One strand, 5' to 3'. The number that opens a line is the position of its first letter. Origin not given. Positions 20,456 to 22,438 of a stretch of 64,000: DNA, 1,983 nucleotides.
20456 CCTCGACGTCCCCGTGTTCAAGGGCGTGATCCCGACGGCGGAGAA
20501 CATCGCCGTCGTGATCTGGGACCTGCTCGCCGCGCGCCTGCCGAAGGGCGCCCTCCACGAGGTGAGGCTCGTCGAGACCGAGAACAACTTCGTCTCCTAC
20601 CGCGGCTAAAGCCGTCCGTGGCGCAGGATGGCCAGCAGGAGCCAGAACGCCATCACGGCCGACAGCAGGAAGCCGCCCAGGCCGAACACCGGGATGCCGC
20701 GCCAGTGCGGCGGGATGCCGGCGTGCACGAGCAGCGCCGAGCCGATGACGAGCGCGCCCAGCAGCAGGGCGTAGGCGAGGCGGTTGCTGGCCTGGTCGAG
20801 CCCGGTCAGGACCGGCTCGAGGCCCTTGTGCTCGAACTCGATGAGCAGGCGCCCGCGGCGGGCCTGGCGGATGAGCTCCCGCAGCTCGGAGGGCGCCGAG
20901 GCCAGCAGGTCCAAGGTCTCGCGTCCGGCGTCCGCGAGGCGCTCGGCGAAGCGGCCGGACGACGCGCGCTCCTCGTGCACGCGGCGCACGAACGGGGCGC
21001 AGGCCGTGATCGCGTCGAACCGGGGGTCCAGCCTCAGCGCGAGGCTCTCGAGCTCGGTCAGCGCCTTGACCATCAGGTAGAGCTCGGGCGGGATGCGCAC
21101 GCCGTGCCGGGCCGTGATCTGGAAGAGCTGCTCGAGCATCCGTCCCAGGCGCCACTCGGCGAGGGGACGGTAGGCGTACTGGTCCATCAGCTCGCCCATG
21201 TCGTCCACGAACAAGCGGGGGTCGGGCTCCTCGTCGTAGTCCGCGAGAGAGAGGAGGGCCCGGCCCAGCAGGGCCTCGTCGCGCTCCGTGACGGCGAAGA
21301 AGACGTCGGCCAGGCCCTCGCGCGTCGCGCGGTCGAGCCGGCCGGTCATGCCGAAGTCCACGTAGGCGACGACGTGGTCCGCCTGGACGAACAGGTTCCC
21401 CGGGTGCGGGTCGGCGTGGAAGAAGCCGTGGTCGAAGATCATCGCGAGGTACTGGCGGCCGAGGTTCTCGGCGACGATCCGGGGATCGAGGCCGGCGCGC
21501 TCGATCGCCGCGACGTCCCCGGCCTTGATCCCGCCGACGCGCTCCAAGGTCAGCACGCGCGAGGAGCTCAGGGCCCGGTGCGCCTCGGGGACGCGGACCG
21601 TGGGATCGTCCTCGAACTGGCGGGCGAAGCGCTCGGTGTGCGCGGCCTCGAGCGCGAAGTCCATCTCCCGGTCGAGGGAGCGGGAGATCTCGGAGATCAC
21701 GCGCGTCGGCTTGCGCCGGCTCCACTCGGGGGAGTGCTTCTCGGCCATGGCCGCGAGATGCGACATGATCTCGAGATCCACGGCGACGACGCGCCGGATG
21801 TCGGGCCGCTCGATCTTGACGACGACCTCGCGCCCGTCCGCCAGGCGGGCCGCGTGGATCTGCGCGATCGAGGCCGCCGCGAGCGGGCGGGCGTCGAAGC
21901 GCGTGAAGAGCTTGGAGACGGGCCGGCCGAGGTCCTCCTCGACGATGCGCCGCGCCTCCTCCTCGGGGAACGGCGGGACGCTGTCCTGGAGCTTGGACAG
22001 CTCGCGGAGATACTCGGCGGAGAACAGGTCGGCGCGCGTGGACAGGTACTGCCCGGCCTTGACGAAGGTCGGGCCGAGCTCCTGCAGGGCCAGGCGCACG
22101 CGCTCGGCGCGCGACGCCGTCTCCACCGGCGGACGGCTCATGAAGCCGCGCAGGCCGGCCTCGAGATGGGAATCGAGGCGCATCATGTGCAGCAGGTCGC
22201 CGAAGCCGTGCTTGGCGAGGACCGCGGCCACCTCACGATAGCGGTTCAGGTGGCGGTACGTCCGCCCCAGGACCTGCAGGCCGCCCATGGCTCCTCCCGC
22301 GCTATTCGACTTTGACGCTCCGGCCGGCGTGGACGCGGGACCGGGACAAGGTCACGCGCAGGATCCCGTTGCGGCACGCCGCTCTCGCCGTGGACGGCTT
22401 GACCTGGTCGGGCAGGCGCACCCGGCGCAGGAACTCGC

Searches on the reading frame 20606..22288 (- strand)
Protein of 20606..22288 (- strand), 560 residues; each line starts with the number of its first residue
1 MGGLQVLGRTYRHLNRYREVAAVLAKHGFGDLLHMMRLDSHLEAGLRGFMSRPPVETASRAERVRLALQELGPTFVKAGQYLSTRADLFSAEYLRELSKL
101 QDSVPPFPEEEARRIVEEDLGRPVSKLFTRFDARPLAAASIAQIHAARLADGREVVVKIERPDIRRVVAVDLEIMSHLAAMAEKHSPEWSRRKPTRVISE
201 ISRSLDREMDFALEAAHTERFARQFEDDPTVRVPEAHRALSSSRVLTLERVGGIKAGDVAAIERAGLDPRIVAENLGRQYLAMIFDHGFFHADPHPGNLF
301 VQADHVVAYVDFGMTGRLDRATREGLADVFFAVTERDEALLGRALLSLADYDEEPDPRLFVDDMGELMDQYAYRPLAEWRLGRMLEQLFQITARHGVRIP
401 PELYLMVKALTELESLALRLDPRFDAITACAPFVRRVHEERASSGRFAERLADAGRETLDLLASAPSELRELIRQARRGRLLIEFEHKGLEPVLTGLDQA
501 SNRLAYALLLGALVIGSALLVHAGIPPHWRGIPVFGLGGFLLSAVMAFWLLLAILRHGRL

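Call 73: search_protein_families(library=pfam, proteins=[window:20606-22288:-], max_evalue=0.0001)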
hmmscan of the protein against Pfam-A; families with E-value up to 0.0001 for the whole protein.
window:20606-22288:- (560 aa): 1 family
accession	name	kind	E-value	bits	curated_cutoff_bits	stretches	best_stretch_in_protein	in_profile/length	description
PF03109.22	ABC1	-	1.2e-78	264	22.9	1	99-339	1-238/244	ABC1 atypical kinase-like domain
